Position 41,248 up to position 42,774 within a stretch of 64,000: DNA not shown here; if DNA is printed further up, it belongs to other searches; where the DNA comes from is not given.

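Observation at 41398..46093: Low-GC four-gene operon (GT-B, GT-B, TM-anchored Kelch propeller, GT-C-like membrane protein): candidate uncharacterised periplasmic glycosylation module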

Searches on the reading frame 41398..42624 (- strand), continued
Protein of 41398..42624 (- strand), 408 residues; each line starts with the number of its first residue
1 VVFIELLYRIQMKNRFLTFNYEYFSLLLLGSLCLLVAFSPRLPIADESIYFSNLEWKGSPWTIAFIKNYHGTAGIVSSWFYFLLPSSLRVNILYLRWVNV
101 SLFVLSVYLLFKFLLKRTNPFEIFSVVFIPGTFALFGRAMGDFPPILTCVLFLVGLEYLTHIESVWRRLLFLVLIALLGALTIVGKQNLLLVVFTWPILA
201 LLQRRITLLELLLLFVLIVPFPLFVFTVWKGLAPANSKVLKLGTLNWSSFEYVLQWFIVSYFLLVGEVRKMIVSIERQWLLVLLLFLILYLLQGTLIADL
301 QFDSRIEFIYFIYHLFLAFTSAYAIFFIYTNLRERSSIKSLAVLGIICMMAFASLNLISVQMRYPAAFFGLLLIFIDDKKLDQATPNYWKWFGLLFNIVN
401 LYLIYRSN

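Call 52: find_encoding_contigs(protein=P0130, flank=6000, max_places=2)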
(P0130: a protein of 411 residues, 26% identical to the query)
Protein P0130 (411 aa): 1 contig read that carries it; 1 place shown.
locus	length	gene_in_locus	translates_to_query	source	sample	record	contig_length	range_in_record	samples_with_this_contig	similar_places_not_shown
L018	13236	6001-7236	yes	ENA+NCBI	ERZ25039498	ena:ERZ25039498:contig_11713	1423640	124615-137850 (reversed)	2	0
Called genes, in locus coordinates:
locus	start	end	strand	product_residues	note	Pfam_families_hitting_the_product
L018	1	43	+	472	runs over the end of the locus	PF17125:Methyltr_RsmF_N, PF01189:Methyltr_RsmB-F, PF13847:Methyltransf_31 (weak), PF13636:Methyltranf_PUA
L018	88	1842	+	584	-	PF23577:LysM_RLK (faint)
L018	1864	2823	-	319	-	PF00551:Formyl_trans_N, PF02911:Formyl_trans_C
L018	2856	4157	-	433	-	PF07075:NamZ_N, PF20732:NamZ_C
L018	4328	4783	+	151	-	PF00254:FKBP_C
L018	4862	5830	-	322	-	PF00535:Glycos_transf_2, PF13641:Glyco_tranf_2_3 (weak)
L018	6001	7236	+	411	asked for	-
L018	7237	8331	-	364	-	PF01041:DegT_DnrJ_EryC1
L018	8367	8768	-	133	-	PF05523:FdtA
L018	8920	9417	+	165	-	PF00565:SNase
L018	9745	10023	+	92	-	PF14224:DUF4331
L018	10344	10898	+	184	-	PF14224:DUF4331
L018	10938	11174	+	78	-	PF14224:DUF4331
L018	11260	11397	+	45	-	PF14224:DUF4331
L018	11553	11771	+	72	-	PF14224:DUF4331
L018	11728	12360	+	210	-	PF14224:DUF4331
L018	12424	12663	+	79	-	PF14224:DUF4331 (weak)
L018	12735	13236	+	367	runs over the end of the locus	PF14224:DUF4331, PF18962:Por_Secre_tail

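Call 53: find_encoding_contigs(protein=P0128, flank=6000, max_places=2)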
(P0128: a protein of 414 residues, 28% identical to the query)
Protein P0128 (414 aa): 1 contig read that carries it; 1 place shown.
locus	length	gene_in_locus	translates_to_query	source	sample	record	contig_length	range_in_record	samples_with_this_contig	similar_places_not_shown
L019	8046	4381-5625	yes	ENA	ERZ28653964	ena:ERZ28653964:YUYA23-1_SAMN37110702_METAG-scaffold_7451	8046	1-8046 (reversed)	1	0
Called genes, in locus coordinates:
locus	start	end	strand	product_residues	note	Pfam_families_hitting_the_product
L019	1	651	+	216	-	?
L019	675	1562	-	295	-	PF00892:EamA (faint)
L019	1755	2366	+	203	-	-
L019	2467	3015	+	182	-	PF01923:Cob_adeno_trans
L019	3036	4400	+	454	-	PF07697:7TMR-HDED, PF07698:7TM-7TMR_HD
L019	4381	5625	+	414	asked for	-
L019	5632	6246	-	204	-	-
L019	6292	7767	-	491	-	PF00221:Lyase_aromatic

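Call 70: list_cluster_members(proteins=[P0122, P0123, P0126, P0131, P0132, P0133, P0134, P0135, P0136, P0137])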
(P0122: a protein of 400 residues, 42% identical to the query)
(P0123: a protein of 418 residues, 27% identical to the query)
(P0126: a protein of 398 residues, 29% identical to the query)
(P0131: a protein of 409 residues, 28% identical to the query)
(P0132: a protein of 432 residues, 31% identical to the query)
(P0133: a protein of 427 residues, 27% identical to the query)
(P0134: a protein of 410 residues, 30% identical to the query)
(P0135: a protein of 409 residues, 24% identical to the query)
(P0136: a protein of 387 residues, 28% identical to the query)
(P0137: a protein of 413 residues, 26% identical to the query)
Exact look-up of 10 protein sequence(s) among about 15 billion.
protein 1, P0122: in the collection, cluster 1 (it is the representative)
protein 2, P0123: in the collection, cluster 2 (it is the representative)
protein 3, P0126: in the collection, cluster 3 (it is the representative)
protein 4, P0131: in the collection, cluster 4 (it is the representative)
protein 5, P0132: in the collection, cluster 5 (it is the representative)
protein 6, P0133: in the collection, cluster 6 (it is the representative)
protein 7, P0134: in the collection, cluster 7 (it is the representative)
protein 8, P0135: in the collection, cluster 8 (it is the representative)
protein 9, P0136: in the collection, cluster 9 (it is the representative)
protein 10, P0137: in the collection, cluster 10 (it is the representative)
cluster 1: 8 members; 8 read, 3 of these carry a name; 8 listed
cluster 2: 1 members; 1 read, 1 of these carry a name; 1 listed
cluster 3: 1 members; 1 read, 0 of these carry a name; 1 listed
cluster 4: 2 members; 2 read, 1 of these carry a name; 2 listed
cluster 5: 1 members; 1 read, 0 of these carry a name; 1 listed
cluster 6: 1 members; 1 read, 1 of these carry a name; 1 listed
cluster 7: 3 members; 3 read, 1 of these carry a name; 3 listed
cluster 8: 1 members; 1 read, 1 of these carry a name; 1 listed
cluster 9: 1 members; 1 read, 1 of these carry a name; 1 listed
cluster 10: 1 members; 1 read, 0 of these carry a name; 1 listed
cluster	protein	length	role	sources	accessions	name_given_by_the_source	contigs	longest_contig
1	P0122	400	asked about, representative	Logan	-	-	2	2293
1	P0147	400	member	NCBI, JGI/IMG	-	hypothetical protein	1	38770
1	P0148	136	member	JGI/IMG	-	hypothetical protein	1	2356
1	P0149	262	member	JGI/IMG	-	hypothetical protein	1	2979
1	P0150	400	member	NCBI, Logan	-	-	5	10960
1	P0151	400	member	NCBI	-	-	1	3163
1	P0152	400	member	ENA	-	-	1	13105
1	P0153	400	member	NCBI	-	-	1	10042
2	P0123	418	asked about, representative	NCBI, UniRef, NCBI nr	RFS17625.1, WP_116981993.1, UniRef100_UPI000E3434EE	hypothetical protein [Emticicia sp. C21] | hypothetical protein n=1 Tax=Emticicia sp. C21 TaxID=2302915 RepID=UPI000E3434EE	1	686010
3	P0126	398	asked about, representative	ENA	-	-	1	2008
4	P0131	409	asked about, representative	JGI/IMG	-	4-amino-4-deoxy-L-arabinose transferase-like glycosyltransferase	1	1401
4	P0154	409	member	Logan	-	-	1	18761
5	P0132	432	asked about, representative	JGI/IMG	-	-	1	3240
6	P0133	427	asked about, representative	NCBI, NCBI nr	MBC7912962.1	MAG: hypothetical protein H7Y07_02465 [Pyrinomonadaceae bacterium] | hypothetical protein [Sphingobacteriaceae bacterium]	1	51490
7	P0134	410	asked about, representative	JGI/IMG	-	hypothetical protein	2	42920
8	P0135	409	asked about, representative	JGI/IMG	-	hypothetical protein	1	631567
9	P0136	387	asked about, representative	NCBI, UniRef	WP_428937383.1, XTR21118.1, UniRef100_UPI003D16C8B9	hypothetical protein [Fontivita pretiosa] | hypothetical protein n=1 Tax=Fontivita pretiosa TaxID=2989684 RepID=UPI003D16C8B9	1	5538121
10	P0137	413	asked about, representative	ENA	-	-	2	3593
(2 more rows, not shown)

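Call 71: find_encoding_contigs(protein=P0136, flank=6000, max_places=1)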
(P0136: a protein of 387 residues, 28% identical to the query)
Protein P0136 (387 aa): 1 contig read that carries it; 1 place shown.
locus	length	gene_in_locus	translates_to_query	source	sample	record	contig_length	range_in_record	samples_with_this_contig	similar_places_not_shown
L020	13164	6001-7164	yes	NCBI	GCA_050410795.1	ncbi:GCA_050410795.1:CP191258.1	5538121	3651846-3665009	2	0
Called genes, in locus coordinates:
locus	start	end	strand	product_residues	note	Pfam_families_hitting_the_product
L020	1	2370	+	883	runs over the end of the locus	PF25788:Ig_Rha78A_N, PF08531:Bac_rhamnosid_N, PF05592:Bac_rhamnosid, PF17389:Bac_rhamnosid6H, PF17390:Bac_rhamnosid_C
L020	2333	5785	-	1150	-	PF00289:Biotin_carb_N, PF02222:ATP-grasp, PF02786:CPSase_L_D2, PF07478:Dala_Dala_lig_C, PF02785:Biotin_carb_C, PF00682:HMGL-like, PF02436:PYC_OADA, PF00364:Biotin_lipoyl, +1 more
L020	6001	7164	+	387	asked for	-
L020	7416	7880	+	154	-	-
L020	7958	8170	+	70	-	-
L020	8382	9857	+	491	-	PF07690:MFS_1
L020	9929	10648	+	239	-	PF13241:NAD_binding_7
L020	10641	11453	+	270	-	PF01578:Cytochrom_C_asm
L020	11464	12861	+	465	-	PF05201:GlutR_N, PF01488:Shikimate_DH, PF00745:GlutR_dimer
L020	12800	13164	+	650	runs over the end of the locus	PF26626:DUF8201 (weak)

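Call 73: search_solved_structures(query=L018:4862-5830:-, max_evalue=0.001)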
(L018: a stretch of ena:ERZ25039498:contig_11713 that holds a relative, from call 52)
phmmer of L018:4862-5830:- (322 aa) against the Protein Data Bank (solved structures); distinct sequences matched with E-value up to 0.001: 17.
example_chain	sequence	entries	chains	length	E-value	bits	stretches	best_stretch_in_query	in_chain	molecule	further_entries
9hwj_A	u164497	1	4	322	3.2e-37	131.7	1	2-305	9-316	Undecaprenyl-phosphate 4-deoxy-4-formamido-L-arabinose transferase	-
9bhc_C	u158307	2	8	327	1.3e-35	126.4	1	2-306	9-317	Undecaprenyl-phosphate 4-deoxy-4-formamido-L-arabinose transferase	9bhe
8vxh_A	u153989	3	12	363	2e-35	125.9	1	2-306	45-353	Undecaprenyl-phosphate 4-deoxy-4-formamido-L-arabinose transferase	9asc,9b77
9nye_A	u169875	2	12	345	1.3e-31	113.3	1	2-300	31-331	Glycosyltransferase sll0501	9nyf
5eke_A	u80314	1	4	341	1.4e-31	113.2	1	2-300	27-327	Uncharacterized glycosyltransferase sll0501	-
5ekp_C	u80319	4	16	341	1.5e-31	113.1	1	2-300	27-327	Uncharacterized glycosyltransferase sll0501 | Glycosyltransferase sll0501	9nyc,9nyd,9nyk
5mlz_A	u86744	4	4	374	1.9e-15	60.2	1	1-247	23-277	Dolichol monophosphate mannose synthase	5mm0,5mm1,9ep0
2z87_A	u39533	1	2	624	2.3e-13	53.4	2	3-130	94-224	Chondroitin synthase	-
2z86_A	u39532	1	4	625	2.3e-13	53.4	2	3-130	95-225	Chondroitin synthase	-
3bcv_A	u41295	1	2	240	1.1e-11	47.9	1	2-117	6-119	Putative glycosyltransferase protein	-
5hea_A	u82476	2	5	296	2.9e-10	43.2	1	3-92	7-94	Putative glycosyltransferase (GalT1)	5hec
9jma_A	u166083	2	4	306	3.5e-07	33.1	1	2-103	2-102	GalNAc(5)-diNAcBac-PP-undecaprenol beta-1,3-glucosyltransferase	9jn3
6h1j_A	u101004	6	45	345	7e-07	32.1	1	2-163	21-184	Probable ss-1,3-N-acetylglucosaminyltransferase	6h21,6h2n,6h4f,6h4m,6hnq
5tze_C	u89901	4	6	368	3e-06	30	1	1-92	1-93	Glycosyl transferase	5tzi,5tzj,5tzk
5tz8_A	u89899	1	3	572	3.6e-06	29.8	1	1-92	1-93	Glycosyl transferase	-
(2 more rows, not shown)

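Call 74: search_protein_families(library=ncbifam, proteins=[L018:4862-5830:-, L009:7319-8017:+, L009:6303-7322:+], max_evalue=0.01)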
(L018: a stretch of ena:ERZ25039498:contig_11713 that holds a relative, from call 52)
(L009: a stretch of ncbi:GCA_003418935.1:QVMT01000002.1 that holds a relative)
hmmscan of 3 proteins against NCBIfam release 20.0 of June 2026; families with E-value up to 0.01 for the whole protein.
L018:4862-5830:- (322 aa): 22 families
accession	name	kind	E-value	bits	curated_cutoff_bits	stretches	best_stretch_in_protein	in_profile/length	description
NF007986.1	PRK10714.1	equivalog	3.4e-44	151.2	529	1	2-305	7-314/316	undecaprenyl-phosphate 4-deoxy-4-formamido-L-arabinose transferase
NF047588.1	GlcsyltransPgfSStrep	equivalog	9.2e-37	126.9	500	1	1-301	1-304/308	glycosyltransferase PgfS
NF007482.0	PRK10073.1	equivalog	1.5e-16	60.3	423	1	2-119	7-124/334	glycosyltransferase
TIGR03937.1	PgaC_IcaA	equivalog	1.4e-13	50.6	422.3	1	2-92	46-135/407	poly-beta-1,6-N-acetyl-D-glucosamine synthase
NF047683.1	TeichurnBiosyTuaG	equivalog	5.8e-12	45.8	400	1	3-117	8-117/252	teichuronic acid biosynthesis protein TuaG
NF041875.1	EPS_EpsD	equivalog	2e-11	43.9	370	1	3-98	1-95/325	exopolysaccharide biosynthesis glycosyltransferase EpsD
NF050050.1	ProtGlycPglI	equivalog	8.4e-11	41.8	500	1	2-129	3-129/306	GalNAc(5)-diNAcBac-PP-undecaprenol beta-1,3-glucosyltransferase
TIGR03965.1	mycofact_glyco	equivalog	2.7e-10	39.7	280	1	3-95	76-167/467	mycofactocin biosynthesis glycosyltransferase MftF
NF010496.0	PRK13915.1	equivalog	5.1e-09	35.6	262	1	2-119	32-153/307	glucosyl-3-phosphoglycerate synthase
NF038302.1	EPS_HpsE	equivalog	1.2e-08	34.4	300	1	1-95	1-99/307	hormogonium polysaccharide biosynthesis glycosyltransferase HpsE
TIGR03111.1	glyc2_xrt_Gpos1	hypoth_equivalog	1.6e-08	33.8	363.95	1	3-94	51-143/439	TIGR03111 family XrtG-associated glycosyltransferase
TIGR04283.1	glyco_like_mftF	equivalog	6.5e-08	32.4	182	1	3-132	1-123/221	TIGR04283 family arsenosugar biosynthesis glycosyltransferase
TIGR04182.1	glyco_TIGR04182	equivalog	9.7e-08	31.7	325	1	3-284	2-282/293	S-layer glycoprotein N-glycosyltransferase AglJ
NF041394.1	GtaseAglG_Halo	equivalog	9.7e-08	31.6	440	1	1-100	1-100/304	glucosyl-dolichyl phosphate glucuronosyltransferase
NF053739.1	GlytfEpsEBac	equivalog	8.9e-07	28.1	450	1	2-92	2-92/265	glycosyltransferase EpsE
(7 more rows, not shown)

L009:7319-8017:+ (232 aa): 19 families
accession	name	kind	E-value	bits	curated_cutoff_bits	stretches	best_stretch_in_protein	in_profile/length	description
NF047588.1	GlcsyltransPgfSStrep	equivalog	4.8e-19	68.7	500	1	6-178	3-177/308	glycosyltransferase PgfS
NF007986.1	PRK10714.1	equivalog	1.3e-16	60.5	529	1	3-209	5-209/316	undecaprenyl-phosphate 4-deoxy-4-formamido-L-arabinose transferase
TIGR03937.1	PgaC_IcaA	equivalog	1.3e-12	47.4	422.3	1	3-125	44-166/407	poly-beta-1,6-N-acetyl-D-glucosamine synthase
NF038302.1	EPS_HpsE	equivalog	1.8e-10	40.3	300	1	5-115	2-114/307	hormogonium polysaccharide biosynthesis glycosyltransferase HpsE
NF007482.0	PRK10073.1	equivalog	5.2e-10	38.8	423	1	3-101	5-99/334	glycosyltransferase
NF047683.1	TeichurnBiosyTuaG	equivalog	6.6e-10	39.1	400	1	5-113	7-112/252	teichuronic acid biosynthesis protein TuaG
NF041391.1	DPhHxTase_Halo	equivalog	7.4e-09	34.9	375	1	13-221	4-203/213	dolichyl-phosphate hexose transferase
NF058614.1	PPMAGASynPpgS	equivalog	1.4e-08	34.4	370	1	5-201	1-197/226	polyprenyl-phospho-N-acetylgalactosaminyl synthase PpgS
NF053739.1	GlytfEpsEBac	equivalog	7.2e-08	31.7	450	1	6-118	3-116/265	glycosyltransferase EpsE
NF041875.1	EPS_EpsD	equivalog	1.6e-07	31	370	1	6-104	1-95/325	exopolysaccharide biosynthesis glycosyltransferase EpsD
NF007453.0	PRK10018.1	equivalog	4.2e-07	29.9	382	1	26-115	25-114/280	colanic acid biosynthesis glycosyltransferase WcaA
TIGR04017.1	WcaA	equivalog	9.7e-07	28.7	495.75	1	27-115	25-113/279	colanic acid biosynthesis glycosyltransferase WcaA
TIGR04182.1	glyco_TIGR04182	equivalog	1.1e-06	28.2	325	1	6-205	2-195/293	S-layer glycoprotein N-glycosyltransferase AglJ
NF041394.1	GtaseAglG_Halo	equivalog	1.6e-06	27.6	440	1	6-113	3-111/304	glucosyl-dolichyl phosphate glucuronosyltransferase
NF050050.1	ProtGlycPglI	equivalog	2e-06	27.4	500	1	4-128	2-125/306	GalNAc(5)-diNAcBac-PP-undecaprenol beta-1,3-glucosyltransferase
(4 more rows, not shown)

L009:6303-7322:+ (339 aa): 3 families
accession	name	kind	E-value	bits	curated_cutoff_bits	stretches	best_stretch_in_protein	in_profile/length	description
NF010730.0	PRK14131.1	subfamily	2.4e-17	62.8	416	2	49-117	81-156/384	N-acetylneuraminate epimerase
TIGR03547.1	muta_rot_YjhT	subfamily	1e-14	54.5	256.35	1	50-117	53-127/346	YjhT family mutarotase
TIGR03548.1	mutarot_permut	subfamily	8.9e-14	51.3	243.2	1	200-321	108-232/323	cyclically-permuted mutarotase family protein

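Call 80: search_dna_similar(query=window:41398-42591:-, collection=plasmids, mode=protein, max_evalue=0.001, max_rows=10)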
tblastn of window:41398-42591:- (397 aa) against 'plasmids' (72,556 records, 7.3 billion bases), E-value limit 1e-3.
No match.
